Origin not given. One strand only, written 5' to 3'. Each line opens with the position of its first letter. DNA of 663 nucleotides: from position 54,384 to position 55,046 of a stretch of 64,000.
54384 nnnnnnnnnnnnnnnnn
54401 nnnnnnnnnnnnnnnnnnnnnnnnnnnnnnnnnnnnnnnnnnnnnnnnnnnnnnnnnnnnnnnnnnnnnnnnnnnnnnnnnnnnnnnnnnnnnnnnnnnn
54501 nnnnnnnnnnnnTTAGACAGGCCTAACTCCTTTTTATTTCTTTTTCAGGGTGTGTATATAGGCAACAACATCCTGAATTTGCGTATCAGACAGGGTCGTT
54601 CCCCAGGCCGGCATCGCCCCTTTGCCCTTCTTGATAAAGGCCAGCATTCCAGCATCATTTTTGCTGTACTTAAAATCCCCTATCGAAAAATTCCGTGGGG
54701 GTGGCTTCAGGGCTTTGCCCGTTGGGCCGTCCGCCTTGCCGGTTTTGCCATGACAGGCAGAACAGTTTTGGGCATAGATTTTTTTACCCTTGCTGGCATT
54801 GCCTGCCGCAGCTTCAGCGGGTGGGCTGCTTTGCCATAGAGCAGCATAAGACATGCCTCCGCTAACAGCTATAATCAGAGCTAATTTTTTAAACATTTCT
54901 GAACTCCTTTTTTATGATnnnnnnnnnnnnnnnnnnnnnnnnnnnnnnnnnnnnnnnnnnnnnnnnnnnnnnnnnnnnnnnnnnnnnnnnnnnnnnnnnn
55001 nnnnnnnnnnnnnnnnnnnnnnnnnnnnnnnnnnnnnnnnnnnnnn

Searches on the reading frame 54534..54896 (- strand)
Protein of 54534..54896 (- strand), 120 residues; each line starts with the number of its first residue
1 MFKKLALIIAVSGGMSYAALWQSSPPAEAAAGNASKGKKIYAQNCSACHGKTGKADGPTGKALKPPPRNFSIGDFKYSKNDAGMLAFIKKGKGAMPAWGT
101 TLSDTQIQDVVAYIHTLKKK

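Call 3: search_protein_families(library=pfam, proteins=[window:54534-54896:-], max_evalue=0.01)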
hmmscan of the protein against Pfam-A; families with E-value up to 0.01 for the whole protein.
window:54534-54896:- (120 aa): 2 families
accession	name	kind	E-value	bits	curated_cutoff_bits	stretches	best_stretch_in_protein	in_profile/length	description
PF13442.11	Cytochrome_CBB3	-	1.2e-18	67.7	27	1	33-114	2-68/68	Cytochrome C oxidase, cbb3-type, subunit III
PF00034.26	Cytochrom_C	-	5.7e-13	50.4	21.3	1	35-118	2-90/90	Cytochrome c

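Call 4: search_protein_families(library=ncbifam, proteins=[window:54534-54896:-], max_evalue=0.01)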
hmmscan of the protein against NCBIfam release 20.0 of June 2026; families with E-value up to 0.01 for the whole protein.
window:54534-54896:- (120 aa): 14 families
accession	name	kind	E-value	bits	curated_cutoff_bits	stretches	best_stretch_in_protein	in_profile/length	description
NF045930.1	Cytc6PetJCyano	equivalog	3.9e-15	55.7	135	1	18-115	12-103/110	cytochrome c6 PetJ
TIGR00782.1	ccoP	equivalog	5e-14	52.3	179.95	1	29-118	198-282/285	cytochrome-c oxidase, cbb3-type subunit III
NF033864.1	cytochrome579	equivalog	1.8e-11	44.1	280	1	19-114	34-131/179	cytochrome 579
NF011054.0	PRK14486.1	equivalog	1.9e-11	44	447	1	25-119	206-292/294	putative bifunctional cbb3-type cytochrome c oxidase subunit II/cytochrome c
NF045774.1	cytochro_C551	exception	1e-08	35.1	118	1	6-116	13-108/110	cytochrome c551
NF050122.1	bc1_QcrC_actin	exception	2e-08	33.9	200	1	7-58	11-67/253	cytochrome bc1 complex diheme cytochrome c subunit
NF045773.1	cytochro_C550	exception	5.1e-06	26.4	125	1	27-114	42-116/118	cytochrome c550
TIGR03872.1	cytochrome_MoxG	equivalog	1.7e-05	24.9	147.8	1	33-119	43-123/133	cytochrome c(L), periplasmic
TIGR04494.1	c550_PedF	equivalog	2.6e-05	24.1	122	1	22-118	38-131/133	cytochrome c-550 PedF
TIGR04485.1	thiosulf_SoxX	equivalog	8.2e-05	23.3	61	1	44-117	4-78/78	sulfur oxidation c-type cytochrome SoxX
NF052248.1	SorU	equivalog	9.7e-05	22.5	100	1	85-114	43-72/72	SorU family sulfite dehydrogenase c-type cytochrome subunit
TIGR02603.1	CxxCH_TIGR02603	domain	0.00011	22.2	68.15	1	32-57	1-28/134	putative heme-binding domain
NF040606.1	CytoC_perox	subfamily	0.0006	19.1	150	1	21-56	285-320/524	di-heme-cytochrome C peroxidase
NF052246.1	SorB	equivalog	0.0043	17.1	93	0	23-50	6-33/80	SorB family sulfite dehydrogenase c-type cytochrome subunit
